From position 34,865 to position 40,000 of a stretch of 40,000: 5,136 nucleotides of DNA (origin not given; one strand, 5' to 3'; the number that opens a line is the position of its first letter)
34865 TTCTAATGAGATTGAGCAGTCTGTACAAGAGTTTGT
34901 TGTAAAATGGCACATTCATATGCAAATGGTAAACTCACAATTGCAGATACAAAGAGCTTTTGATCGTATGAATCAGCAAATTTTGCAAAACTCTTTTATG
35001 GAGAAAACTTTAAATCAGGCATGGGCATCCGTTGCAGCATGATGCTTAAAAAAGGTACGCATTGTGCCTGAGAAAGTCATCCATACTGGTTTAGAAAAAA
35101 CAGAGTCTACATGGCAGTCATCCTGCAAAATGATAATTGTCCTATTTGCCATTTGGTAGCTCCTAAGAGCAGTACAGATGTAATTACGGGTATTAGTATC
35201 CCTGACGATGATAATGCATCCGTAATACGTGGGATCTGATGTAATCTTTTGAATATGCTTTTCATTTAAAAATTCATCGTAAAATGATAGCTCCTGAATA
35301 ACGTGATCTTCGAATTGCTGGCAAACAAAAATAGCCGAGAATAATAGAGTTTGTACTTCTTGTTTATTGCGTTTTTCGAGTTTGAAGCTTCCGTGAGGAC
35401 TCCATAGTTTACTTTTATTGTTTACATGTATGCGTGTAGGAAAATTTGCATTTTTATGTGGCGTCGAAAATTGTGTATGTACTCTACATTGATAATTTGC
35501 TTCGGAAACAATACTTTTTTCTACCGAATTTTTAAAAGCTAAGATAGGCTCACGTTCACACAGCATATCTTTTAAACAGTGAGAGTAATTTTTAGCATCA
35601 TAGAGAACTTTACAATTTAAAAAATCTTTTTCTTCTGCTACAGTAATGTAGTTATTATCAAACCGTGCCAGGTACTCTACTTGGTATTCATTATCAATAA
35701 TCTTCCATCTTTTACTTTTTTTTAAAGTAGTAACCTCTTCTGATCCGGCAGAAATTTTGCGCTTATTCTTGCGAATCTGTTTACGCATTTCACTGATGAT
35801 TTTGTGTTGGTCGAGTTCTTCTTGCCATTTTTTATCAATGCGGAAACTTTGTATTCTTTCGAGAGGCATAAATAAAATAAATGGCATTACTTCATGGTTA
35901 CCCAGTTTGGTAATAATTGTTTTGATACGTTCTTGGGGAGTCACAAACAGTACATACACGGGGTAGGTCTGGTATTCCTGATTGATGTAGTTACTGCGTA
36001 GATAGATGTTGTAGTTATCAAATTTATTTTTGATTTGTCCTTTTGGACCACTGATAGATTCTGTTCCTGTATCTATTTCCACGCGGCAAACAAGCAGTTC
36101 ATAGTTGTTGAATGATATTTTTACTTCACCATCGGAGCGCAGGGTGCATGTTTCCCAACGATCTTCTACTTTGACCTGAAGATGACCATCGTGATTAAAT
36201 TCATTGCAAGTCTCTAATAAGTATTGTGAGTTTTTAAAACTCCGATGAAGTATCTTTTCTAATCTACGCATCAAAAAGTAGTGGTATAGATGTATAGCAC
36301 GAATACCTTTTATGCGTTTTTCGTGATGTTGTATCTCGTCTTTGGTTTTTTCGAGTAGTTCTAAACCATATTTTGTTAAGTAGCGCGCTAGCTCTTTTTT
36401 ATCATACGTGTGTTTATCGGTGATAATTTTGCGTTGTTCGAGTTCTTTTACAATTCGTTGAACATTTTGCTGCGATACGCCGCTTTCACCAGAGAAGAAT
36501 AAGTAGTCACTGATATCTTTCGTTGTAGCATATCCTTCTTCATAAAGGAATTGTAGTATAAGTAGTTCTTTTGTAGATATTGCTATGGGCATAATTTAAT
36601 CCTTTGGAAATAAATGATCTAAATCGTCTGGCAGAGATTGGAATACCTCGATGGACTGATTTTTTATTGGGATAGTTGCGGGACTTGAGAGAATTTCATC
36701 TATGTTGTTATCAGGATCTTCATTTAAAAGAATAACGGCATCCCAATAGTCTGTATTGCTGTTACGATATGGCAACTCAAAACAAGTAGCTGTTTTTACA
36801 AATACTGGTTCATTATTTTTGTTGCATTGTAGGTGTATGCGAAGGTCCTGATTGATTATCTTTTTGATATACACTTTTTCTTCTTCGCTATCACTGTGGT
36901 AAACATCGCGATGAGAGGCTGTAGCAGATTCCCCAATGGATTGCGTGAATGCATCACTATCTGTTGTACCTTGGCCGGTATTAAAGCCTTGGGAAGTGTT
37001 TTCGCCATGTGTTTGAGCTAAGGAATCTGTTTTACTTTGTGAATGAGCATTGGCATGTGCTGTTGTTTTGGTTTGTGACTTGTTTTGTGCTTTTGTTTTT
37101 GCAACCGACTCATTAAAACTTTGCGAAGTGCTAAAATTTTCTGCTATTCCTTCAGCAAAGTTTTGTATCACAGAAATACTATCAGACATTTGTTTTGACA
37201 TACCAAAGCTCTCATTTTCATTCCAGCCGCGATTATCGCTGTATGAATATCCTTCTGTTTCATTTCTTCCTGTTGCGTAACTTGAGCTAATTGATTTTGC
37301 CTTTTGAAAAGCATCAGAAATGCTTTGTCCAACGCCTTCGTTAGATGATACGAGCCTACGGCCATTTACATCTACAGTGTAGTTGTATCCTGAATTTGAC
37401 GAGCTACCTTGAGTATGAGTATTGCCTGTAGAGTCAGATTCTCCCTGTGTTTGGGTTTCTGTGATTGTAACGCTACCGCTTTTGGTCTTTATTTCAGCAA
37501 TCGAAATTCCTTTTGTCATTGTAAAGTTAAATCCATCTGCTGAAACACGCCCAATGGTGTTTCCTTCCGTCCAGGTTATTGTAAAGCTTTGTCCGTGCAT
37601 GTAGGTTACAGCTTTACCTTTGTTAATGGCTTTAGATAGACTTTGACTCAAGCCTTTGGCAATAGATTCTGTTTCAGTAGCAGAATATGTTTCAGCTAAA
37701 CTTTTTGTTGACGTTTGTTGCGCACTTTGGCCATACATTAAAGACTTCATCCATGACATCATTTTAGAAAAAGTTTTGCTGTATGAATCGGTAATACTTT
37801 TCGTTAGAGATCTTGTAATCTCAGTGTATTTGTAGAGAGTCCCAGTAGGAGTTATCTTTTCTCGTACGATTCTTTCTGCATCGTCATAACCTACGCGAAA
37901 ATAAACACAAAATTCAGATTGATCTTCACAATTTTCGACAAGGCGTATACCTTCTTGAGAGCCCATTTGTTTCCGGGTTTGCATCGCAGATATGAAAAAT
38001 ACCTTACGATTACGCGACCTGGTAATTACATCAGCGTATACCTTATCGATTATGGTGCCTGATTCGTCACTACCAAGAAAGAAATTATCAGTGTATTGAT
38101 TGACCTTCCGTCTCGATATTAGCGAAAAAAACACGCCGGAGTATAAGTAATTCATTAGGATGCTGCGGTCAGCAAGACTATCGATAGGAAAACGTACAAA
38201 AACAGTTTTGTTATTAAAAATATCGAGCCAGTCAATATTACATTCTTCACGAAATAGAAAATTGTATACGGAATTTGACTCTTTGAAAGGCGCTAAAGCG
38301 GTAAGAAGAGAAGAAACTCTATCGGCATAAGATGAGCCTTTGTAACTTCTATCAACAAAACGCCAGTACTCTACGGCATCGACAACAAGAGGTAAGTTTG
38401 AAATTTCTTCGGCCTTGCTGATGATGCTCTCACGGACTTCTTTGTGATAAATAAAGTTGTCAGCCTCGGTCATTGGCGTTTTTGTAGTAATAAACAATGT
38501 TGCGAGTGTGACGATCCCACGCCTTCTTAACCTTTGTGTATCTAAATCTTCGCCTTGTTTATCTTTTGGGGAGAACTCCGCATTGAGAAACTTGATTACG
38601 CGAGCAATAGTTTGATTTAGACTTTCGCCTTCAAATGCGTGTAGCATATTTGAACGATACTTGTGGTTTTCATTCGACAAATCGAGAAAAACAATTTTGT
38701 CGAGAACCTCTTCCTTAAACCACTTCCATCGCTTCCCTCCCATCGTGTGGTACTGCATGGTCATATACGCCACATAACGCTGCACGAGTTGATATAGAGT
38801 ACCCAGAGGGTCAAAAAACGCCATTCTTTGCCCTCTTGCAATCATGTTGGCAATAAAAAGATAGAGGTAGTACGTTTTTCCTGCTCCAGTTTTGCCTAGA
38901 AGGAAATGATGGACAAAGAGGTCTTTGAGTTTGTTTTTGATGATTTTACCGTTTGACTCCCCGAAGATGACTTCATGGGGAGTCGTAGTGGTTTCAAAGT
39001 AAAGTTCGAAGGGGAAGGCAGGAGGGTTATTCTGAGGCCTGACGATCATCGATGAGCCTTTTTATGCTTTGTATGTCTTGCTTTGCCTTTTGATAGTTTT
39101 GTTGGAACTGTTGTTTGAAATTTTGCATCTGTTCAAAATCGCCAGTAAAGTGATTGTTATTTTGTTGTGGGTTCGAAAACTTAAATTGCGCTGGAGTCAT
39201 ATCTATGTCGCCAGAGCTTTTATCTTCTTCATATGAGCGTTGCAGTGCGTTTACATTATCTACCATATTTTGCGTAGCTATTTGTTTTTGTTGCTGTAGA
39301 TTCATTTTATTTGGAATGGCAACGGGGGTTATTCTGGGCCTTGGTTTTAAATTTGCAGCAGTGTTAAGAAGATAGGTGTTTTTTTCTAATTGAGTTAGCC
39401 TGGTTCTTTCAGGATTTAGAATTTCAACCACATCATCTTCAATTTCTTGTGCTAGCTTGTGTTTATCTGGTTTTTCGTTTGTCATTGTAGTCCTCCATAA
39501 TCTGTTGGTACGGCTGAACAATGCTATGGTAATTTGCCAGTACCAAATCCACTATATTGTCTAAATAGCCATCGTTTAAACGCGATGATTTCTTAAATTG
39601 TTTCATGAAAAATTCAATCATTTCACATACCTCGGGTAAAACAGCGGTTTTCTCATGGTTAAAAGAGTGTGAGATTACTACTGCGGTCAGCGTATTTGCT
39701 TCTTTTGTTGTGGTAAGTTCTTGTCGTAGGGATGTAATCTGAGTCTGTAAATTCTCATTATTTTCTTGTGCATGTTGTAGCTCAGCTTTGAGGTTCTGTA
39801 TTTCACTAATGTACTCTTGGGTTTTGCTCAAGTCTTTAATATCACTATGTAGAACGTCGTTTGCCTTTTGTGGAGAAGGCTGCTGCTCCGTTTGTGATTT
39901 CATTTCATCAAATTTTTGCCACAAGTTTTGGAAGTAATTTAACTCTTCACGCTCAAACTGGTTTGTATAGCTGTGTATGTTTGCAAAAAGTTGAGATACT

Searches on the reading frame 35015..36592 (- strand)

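Call 9: search_protein_families(library=pfam, proteins=[window:35015-36592:-], max_evalue=0.001)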
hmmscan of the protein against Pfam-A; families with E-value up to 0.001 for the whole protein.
window:35015-36592:- (525 aa): 2 families
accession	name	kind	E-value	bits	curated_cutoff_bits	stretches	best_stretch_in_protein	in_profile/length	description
PF13814.12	Replic_Relax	-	9.4e-09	36.1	25.3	1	13-211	1-189/191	Replication-relaxation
PF12802.13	MarR_2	-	4.9e-05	23.9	27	1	7-58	5-51/61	MarR family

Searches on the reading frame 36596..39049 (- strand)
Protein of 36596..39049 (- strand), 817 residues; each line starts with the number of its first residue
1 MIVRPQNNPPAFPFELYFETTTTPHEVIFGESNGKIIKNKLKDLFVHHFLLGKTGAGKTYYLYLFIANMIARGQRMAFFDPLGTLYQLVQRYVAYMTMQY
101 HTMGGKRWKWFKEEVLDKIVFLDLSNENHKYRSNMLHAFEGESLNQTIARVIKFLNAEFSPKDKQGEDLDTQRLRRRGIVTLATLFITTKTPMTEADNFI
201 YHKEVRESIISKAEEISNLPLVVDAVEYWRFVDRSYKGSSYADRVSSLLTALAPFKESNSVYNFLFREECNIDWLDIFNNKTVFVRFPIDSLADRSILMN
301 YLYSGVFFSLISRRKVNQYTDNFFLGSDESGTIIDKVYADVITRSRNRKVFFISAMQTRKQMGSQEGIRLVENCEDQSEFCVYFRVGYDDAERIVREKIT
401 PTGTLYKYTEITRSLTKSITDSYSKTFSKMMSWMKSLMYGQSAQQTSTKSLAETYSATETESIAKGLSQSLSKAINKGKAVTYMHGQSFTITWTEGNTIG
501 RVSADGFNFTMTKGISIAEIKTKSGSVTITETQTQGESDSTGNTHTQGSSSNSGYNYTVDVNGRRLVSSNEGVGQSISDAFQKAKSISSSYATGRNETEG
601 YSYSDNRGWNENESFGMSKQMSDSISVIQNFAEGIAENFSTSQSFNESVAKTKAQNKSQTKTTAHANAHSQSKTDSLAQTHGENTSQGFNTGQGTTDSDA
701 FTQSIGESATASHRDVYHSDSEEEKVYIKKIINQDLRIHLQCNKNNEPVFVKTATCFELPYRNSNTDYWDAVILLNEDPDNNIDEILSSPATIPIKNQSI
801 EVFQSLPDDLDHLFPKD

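Call 9: search_protein_families(library=pfam, proteins=[window:36596-39049:-], max_evalue=0.001)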
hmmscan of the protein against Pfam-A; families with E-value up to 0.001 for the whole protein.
window:36596-39049:- (817 aa): 0 families

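Call 88: search_protein_families(library=pfam, proteins=[window:36596-39049:-], max_evalue=0.01)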
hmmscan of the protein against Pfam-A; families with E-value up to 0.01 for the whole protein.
window:36596-39049:- (817 aa): 2 families
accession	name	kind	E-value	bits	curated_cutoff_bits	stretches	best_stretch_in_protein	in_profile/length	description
PF10412.15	TrwB_AAD_bind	-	0.006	15.9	20.5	0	47-87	17-57/387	Type IV secretion-system coupling protein DNA-binding domain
PF12846.13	AAA_10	-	0.0061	16.1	27.5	0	47-148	23-122/362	AAA-like domain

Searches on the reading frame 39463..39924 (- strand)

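Call 9: search_protein_families(library=pfam, proteins=[window:39463-39924:-], max_evalue=0.001)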
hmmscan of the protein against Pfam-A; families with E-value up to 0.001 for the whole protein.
window:39463-39924:- (153 aa): 3 families
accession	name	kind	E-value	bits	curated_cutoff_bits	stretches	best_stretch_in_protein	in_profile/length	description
PF04977.20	DivIC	-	0.00046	20.4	28.9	0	2-42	20-60/80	Septum formation initiator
PF05859.17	Mis12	-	0.00084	19.6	25.7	1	31-115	111-190/231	Mis12 protein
PF25078.1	DUF7801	-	0.00087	19.9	33.2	0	20-81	53-116/155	Domain of unknown function (DUF7801)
